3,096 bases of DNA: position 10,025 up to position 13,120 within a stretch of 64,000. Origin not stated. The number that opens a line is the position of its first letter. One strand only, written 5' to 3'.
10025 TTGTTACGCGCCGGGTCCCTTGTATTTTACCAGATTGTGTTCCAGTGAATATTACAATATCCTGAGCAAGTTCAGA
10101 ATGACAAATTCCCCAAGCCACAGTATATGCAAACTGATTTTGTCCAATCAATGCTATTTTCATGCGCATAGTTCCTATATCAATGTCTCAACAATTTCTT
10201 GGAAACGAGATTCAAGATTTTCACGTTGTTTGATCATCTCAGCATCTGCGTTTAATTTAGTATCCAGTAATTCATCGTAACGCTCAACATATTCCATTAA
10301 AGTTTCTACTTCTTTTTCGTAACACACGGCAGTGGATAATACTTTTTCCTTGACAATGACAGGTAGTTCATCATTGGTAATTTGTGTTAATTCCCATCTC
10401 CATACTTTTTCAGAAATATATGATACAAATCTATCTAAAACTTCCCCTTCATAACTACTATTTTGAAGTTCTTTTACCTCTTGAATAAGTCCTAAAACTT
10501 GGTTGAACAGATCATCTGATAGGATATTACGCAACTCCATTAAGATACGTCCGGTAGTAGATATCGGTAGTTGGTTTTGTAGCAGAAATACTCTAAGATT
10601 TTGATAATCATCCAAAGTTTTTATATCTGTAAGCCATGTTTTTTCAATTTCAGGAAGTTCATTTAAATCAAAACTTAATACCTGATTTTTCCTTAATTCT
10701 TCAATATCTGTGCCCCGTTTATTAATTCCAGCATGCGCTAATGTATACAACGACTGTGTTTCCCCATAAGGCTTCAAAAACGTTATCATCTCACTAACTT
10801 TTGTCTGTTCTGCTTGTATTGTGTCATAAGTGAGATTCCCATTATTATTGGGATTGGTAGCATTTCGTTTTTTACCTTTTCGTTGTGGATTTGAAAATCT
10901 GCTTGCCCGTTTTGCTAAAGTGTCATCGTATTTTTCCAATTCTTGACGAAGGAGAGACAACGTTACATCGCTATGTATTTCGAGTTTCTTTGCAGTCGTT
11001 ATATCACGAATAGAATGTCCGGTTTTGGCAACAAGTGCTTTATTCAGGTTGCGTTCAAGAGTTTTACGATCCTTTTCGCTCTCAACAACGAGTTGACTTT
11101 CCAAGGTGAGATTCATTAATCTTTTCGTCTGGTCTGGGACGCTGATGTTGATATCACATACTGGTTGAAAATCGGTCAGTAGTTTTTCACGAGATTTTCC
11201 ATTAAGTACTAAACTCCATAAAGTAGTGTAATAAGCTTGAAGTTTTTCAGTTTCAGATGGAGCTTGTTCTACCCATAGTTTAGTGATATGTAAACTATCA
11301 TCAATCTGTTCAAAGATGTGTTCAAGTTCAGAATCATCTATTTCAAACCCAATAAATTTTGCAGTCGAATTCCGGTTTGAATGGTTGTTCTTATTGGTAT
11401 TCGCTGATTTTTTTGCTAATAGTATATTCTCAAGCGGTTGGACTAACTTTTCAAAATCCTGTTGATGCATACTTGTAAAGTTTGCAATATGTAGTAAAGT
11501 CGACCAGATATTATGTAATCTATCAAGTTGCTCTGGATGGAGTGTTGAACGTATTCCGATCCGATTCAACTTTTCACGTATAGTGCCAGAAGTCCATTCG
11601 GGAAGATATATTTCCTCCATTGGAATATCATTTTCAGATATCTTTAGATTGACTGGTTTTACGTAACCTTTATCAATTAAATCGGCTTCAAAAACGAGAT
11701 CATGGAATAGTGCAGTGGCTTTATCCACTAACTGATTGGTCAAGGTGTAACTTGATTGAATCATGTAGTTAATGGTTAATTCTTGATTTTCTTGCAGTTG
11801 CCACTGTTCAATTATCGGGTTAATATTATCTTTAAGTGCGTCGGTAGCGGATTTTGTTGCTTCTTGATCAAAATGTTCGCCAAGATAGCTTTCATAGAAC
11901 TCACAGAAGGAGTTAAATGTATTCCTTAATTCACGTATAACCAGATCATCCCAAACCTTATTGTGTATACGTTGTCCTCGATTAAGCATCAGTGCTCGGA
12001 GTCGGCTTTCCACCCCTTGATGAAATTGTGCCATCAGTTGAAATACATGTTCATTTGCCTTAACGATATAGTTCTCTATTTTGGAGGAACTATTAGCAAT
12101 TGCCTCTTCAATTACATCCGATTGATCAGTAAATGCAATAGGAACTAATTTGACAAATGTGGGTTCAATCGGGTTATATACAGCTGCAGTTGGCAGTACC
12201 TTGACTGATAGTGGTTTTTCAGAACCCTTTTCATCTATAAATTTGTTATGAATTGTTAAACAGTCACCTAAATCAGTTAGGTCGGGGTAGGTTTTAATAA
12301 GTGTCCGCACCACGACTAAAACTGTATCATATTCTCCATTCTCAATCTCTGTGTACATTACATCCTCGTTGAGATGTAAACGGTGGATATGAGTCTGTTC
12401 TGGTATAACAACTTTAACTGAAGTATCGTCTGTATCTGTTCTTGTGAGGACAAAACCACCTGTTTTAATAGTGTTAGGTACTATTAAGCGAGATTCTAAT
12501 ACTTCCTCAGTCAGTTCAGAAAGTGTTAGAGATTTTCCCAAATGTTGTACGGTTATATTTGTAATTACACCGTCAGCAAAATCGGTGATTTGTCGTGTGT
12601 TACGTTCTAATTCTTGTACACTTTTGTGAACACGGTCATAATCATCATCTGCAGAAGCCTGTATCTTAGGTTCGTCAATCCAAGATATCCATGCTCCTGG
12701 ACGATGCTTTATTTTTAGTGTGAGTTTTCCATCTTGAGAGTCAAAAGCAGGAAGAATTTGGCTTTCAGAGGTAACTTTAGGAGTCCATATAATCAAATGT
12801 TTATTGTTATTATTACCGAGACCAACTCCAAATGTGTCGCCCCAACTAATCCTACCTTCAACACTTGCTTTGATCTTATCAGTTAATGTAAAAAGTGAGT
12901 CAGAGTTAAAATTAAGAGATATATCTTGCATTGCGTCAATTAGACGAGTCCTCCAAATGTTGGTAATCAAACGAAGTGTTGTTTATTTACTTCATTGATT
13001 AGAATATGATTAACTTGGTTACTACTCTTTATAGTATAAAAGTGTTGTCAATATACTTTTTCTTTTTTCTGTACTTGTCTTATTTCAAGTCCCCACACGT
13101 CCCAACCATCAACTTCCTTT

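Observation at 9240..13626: Candidate novel module: MT-A70 methyltransferase + 931-aa orphan protein + inactivated MDH/LDH homolog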

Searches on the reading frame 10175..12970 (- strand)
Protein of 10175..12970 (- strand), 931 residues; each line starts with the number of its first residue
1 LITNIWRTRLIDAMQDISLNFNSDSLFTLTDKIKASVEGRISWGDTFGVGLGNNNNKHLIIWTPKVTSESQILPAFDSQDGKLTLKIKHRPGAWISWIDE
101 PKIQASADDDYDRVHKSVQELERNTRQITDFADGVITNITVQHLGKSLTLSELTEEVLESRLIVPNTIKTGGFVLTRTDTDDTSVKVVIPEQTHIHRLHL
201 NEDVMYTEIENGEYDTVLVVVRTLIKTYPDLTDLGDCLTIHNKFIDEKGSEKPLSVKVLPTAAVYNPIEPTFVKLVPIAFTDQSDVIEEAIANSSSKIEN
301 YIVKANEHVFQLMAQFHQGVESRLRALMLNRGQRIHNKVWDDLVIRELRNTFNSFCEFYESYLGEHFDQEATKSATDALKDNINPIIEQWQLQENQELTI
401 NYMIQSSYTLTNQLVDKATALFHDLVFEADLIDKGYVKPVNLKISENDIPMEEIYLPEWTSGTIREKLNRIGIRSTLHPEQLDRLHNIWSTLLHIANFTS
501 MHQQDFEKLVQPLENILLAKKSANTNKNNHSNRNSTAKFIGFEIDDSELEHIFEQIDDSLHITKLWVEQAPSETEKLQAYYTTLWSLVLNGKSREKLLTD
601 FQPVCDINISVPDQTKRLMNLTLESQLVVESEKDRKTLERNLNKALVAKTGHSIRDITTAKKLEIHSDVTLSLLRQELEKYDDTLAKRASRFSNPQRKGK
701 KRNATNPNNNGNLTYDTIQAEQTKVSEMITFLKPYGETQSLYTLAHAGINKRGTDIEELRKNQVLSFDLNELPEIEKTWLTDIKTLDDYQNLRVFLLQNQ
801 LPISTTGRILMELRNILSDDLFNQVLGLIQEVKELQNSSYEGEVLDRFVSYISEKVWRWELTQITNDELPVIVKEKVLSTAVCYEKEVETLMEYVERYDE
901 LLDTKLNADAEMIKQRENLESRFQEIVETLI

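Call 3: search_protein_families(library=pfam, proteins=[window:10175-12970:-], max_evalue=0.1)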
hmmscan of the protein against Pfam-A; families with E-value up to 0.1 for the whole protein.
window:10175-12970:- (931 aa): 1 family
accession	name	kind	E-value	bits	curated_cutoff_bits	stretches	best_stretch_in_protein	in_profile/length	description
PF25223.1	DUF7841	-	0.049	14.3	25.2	0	354-408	3-57/114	Domain of unknown function (DUF7841)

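Call 4: search_protein_families(library=ncbifam, proteins=[window:10175-12970:-], max_evalue=0.1)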
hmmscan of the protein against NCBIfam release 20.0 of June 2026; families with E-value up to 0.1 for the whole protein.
window:10175-12970:- (931 aa): 0 families

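Call 5: search_protein_families(library=padloc, proteins=[window:10175-12970:-], max_evalue=0.1)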
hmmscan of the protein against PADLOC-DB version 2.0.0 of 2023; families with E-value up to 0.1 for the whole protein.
window:10175-12970:- (931 aa): 1 family
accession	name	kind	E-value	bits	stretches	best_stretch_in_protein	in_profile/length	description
PDLC01996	SAVED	-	0.032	12.5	0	776-929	24-91/145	-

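Call 6: find_homologous_proteins(query=window:10175-12970:-, max_evalue=0.001)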
Query window:10175-12970:- (931 aa): 280 proteins with E <= 0.001 among 8000 candidates; the best 120 are listed.
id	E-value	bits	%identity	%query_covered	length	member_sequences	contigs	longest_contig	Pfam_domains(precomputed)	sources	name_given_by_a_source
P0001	0.0e+0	1994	96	100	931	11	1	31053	-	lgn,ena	-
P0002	0.0e+0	1702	83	99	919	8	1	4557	-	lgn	-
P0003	0.0e+0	1688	82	99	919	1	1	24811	-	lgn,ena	-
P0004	0.0e+0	1625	78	100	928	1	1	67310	-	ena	-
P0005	0.0e+0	1584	77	99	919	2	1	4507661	-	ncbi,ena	-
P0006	0.0e+0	1576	76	99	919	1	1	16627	-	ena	-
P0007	0.0e+0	1524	74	99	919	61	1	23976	-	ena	-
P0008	0.0e+0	1511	73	99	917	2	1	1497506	-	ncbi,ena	-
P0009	0.0e+0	1504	72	99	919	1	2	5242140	-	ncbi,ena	-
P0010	0.0e+0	1501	72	99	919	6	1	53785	-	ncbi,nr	ncbi:hypothetical protein C6501_14930 [Candidatus Poribacteria bacterium]|nr:MAG: hypothetical prote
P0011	0.0e+0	1499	72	99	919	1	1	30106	-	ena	-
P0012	0.0e+0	1498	72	99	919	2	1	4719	-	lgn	-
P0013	0.0e+0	1497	72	99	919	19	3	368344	-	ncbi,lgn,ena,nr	ncbi:MAG: hypothetical protein OXI67_15770 [Candidatus Poribacteria bacterium]|nr:hypothetical prote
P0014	0.0e+0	1496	72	99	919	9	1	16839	-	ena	-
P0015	0.0e+0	1495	71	99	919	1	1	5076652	-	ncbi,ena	-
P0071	0.0e+0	1177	56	99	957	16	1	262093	-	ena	-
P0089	0.0e+0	1152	57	96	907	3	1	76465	-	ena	-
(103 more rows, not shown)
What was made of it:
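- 10175..12931 (-): Poribacteria-restricted 918-aa soluble acidic protein (105.6 kDa, pI 5.1). The ORF is open back to the TTG at 12970. Predicted layout: N-terminal alpha+beta domain; an alpha/beta domain weakly resembling JAB/MPN; long helical bundles; two disordered basic linkers; a C-terminal helical domain with a nearly invariant TTTGR motif. 280 homologues, every one that carries a source name is Poribacteria (call 6).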

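Call 8: search_solved_structures(query=window:10175-12970:-, max_evalue=1)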
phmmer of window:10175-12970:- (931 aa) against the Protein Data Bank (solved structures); distinct sequences matched with E-value up to 1: 0.

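Call 9: find_related_loci(query=window:10175-12970:-, collection=genome_contigs, flank=8000)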
Query window:10175-12970:- (931 aa) in genome_contigs; peptide patterns used: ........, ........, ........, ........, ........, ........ (x = any residue, [..] = any of these).
50 stretches matched a pattern; 28 encode a relative of the query (tblastn E <= 1e-3); 28 distinct loci.
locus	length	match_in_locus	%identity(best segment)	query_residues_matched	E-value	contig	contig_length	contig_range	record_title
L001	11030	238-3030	93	1-931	0e+0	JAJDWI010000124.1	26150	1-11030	MAG: Candidatus Poribacteria bacterium isolate jk18x25bins.18 k141_982765, whole genome shotgun sequence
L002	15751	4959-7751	83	2-931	0e+0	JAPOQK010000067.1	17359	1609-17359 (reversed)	MAG: Candidatus Poribacteria bacterium isolate APA_bin_83 c_000000176534, whole genome shotgun sequence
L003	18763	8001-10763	73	10-931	0e+0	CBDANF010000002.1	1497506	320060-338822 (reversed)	MAG: Candidatus Poribacteria bacterium isolate cff0d1ac-620d-4255-a141-192642026491 genome assembly, contig: contig_2, w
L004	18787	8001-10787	73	4-931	0e+0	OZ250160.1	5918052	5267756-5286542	MAG: Candidatus Poribacteria bacterium isolate 8ae7ebc5-6e71-4186-9c0c-d873ebd224b0 genome assembly, chromosome: 1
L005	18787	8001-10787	73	4-931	0e+0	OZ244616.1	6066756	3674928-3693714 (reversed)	MAG: Candidatus Poribacteria bacterium isolate e5250d40-67f0-410b-965f-0d198546f1b0 genome assembly, chromosome: 1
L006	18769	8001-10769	72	10-931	0e+0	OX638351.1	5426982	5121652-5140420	MAG: uncultured Poribacteria bacterium isolate d4690918-7cf6-4b6d-bcb0-07eb3c50a363 genome assembly, chromosome: 1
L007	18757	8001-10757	72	14-931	0e+0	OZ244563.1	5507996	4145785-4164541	MAG: Candidatus Poribacteria bacterium isolate ff81fa92-488d-40f9-821d-30cdc2806971 genome assembly, chromosome: 1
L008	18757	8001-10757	72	14-931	0e+0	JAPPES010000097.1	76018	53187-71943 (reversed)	MAG: Candidatus Poribacteria bacterium isolate RHO1_bin_11 NODE_783_length_76018_cov_20.006490, whole genome shotgun seq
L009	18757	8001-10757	72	14-931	0e+0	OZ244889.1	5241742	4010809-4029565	MAG: Candidatus Poribacteria bacterium isolate e98e4a03-ae45-434a-8c9f-424be2589405 genome assembly, chromosome: 1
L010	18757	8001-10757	71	14-931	0e+0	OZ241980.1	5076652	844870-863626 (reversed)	MAG: Candidatus Poribacteria bacterium isolate addb8a48-e40a-4d5d-92e9-c4632a5e54a8 genome assembly, chromosome: 1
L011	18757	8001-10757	72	14-931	0e+0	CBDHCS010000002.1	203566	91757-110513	MAG: Candidatus Poribacteria bacterium isolate 2ff7ea9c-4ed9-48aa-ac60-1c2c21251b56 genome assembly, contig: contig_2, w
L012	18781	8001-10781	68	5-931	0e+0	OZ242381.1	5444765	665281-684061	MAG: Candidatus Poribacteria bacterium isolate 80d8d026-9b84-4ba5-a38a-fc23128cda22 genome assembly, chromosome: 1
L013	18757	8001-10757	72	14-931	0e+0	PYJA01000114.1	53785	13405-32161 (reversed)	MAG: Candidatus Poribacteria bacterium isolate PCPOR2a Ga0207197_1114, whole genome shotgun sequence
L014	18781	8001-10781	66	5-931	0e+0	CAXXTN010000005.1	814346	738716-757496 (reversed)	MAG: Candidatus Poribacteria bacterium isolate 64752d50-abd0-46dd-90db-3fd08d7746be genome assembly, contig: contig_5, w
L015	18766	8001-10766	66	10-931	0e+0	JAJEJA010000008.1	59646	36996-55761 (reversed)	MAG: Candidatus Poribacteria bacterium isolate p16x63bins.62 k141_96029, whole genome shotgun sequence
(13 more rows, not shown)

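Call 20: find_encoding_contigs(protein=P0089, flank=8000, max_places=2)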
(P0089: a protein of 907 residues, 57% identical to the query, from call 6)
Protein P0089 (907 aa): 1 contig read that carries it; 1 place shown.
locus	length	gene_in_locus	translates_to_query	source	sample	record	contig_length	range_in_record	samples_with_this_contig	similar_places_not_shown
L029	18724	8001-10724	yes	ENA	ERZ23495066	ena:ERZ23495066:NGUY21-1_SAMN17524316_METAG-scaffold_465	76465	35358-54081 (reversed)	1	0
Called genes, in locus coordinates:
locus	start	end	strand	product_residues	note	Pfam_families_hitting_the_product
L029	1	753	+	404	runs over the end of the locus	PF02481:DNA_processg_A, PF17782:WHD_DprA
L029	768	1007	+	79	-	PF10049:DUF2283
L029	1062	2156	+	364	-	PF02543:Carbam_trans_N (faint), PF00814:TsaD, PF22521:HypF_C_2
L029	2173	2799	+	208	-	PF01300:Sua5_yciO_yrdC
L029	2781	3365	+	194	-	-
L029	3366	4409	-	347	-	PF01408:GFO_IDH_MocA, PF02894:GFO_IDH_MocA_C, PF22725:GFO_IDH_MocA_C3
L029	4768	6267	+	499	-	PF00478:IMPDH, PF00571:CBS, PF03060:NMO, PF01070:FMN_dh (weak)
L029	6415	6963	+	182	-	PF13534:Fer4_17 (faint), PF13183:Fer4_8 (faint), PF13484:Fer4_16 (faint), PF13237:Fer4_10, PF12838:Fer4_7, PF13187:Fer4_9 (weak), PF00037:Fer4, PF12838:Fer4_7 (weak), +3 more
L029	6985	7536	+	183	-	PF05063:MT-A70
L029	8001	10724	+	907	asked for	-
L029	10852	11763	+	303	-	-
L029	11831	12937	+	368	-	PF02625:XdhC_CoxI, PF13478:XdhC_C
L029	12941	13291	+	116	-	-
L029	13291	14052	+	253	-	-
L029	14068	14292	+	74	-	-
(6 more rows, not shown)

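Call 21: find_encoding_contigs(protein=P0071, flank=8000, max_places=2)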
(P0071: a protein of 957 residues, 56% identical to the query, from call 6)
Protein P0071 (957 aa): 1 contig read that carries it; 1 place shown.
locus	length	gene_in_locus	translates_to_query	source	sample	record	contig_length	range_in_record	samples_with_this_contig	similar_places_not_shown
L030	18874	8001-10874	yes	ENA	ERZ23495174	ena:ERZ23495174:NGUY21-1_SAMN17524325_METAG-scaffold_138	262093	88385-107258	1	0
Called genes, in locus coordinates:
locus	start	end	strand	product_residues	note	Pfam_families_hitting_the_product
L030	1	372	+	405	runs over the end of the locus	PF02481:DNA_processg_A, PF18306:LDcluster4 (weak), PF17782:WHD_DprA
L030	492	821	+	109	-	-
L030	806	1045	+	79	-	PF10049:DUF2283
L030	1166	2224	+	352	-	PF02543:Carbam_trans_N (faint), PF00814:TsaD, PF22521:HypF_C_2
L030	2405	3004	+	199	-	PF01300:Sua5_yciO_yrdC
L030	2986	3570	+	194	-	-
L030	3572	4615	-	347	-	PF01408:GFO_IDH_MocA, PF03447:NAD_binding_3 (weak), PF02894:GFO_IDH_MocA_C, PF22725:GFO_IDH_MocA_C3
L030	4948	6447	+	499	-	PF00478:IMPDH, PF00571:CBS, PF03060:NMO, PF01070:FMN_dh (weak)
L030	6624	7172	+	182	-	PF13534:Fer4_17 (faint), PF13183:Fer4_8 (faint), PF13484:Fer4_16 (faint), PF13237:Fer4_10, PF12838:Fer4_7, PF13187:Fer4_9 (weak), PF00037:Fer4, PF12838:Fer4_7 (weak), +3 more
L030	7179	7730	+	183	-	PF05063:MT-A70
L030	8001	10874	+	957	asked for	-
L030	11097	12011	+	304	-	-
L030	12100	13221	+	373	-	PF02625:XdhC_CoxI, PF13478:XdhC_C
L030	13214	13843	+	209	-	-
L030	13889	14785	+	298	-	PF05721:PhyH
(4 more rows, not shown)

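Call 25: search_protein_families(library=phrogs, proteins=[window:10175-12970:-], max_evalue=0.01)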
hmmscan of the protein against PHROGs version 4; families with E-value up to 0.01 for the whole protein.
window:10175-12970:- (931 aa): 0 families

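Call 30: search_protein_representatives(alignment_id=A1)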
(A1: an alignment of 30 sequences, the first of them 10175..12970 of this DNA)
Query: 30 sequences, 919 profile positions. Proteins with E-value up to 0.001 (for the whole library): 24; up to 1e-10: 22; up to 1e-30: 11. The best 24 are listed.
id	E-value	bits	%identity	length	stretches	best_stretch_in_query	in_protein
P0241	0.0e+00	1234.8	-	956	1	1-919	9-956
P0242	2.7e-142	492.3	-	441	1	517-919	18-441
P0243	7.7e-105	368.3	-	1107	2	5-693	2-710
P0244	3.9e-90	319.7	-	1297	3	6-327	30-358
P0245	2.4e-58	214.5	-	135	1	235-363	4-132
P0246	1.7e-52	195.1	-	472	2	86-374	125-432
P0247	2.2e-49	184.8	-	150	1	467-595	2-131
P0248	4.8e-36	140.7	-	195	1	577-722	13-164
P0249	5.1e-35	137.3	-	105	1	31-104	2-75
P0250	1.2e-33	132.7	-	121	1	537-622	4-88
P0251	7.6e-32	126.8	-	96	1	281-360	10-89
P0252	4.8e-29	117.5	-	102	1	92-168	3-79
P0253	1.1e-23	99.8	-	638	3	765-918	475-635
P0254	1.3e-22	96.2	-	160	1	5-101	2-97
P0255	3.2e-20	88.3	-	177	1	773-904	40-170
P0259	4.7e-18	81.1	-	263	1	754-918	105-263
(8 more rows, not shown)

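Call 32: search_protein_families(library=pfam, proteins=[P0241, P0243, P0244, P0246, P0253, P0259], max_evalue=0.05)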
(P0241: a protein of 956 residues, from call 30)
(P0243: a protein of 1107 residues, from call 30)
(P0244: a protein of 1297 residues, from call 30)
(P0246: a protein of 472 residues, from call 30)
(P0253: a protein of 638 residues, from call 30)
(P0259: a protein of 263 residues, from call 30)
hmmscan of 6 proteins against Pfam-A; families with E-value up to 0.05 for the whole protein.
P0241 (956 aa): 1 family
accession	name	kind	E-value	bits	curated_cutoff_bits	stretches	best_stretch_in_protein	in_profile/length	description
PF02520.22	ANIS5_cation-bd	-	0.035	14.6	29.3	0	91-165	26-100/109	SXP/RAL-2 family protein Ani s 5-like, metal-binding domain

P0243 (1107 aa): 1 family
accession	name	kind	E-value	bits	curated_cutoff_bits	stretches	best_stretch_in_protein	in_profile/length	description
PF22507.2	DUF6994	-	0.0059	16.8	27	0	375-448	125-196/226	Family of unknown function (DUF6994)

P0244 (1297 aa): 0 families

P0246 (472 aa): 1 family
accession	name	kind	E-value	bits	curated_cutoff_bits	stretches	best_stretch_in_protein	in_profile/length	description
PF22507.2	DUF6994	-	0.0056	16.8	27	0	239-288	140-188/226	Family of unknown function (DUF6994)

P0253 (638 aa): 2 families
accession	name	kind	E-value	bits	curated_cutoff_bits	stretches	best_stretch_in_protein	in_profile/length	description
PF11433.13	DUF3198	-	0.007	16.6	28.7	1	77-99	16-38/50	Protein of unknown function (DUF3198)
PF22330.2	Rib_mS39_PPR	-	0.037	14.2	27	0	573-631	117-174/194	Small ribosomal subunit protein mS39, PPR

P0259 (263 aa): 1 family
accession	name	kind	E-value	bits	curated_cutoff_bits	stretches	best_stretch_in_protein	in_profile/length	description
PF08671.16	SinI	-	0.031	14.5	31.4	0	76-93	9-26/28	Anti-repressor SinI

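Call 34: find_related_loci(query=P0243, collection=genome_contigs, flank=8000)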
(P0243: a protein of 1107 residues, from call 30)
Query P0243 (1107 aa) in genome_contigs; peptide patterns used: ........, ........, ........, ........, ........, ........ (x = any residue, [..] = any of these).
39 stretches matched a pattern; 1 encode a relative of the query (tblastn E <= 1e-3); 1 distinct loci.
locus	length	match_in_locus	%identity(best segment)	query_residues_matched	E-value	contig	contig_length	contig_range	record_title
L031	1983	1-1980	79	133-791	0e+0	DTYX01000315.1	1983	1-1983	MAG TPA_asm: Candidatus Poribacteria bacterium isolate UWMA-0232 k99_176057, whole genome shotgun sequence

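Call 39: find_related_loci(query=P0244, collection=metagenome_contigs, flank=8000)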
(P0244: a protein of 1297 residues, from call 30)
Query P0244 (1297 aa) in metagenome_contigs; peptide patterns used: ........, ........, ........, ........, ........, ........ (x = any residue, [..] = any of these).
68 stretches matched a pattern, but none encodes a relative of the query by tblastn (E <= 1e-3).
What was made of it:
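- Tried and rejected: A metagenome scan with P0244 found nothing (call 39).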
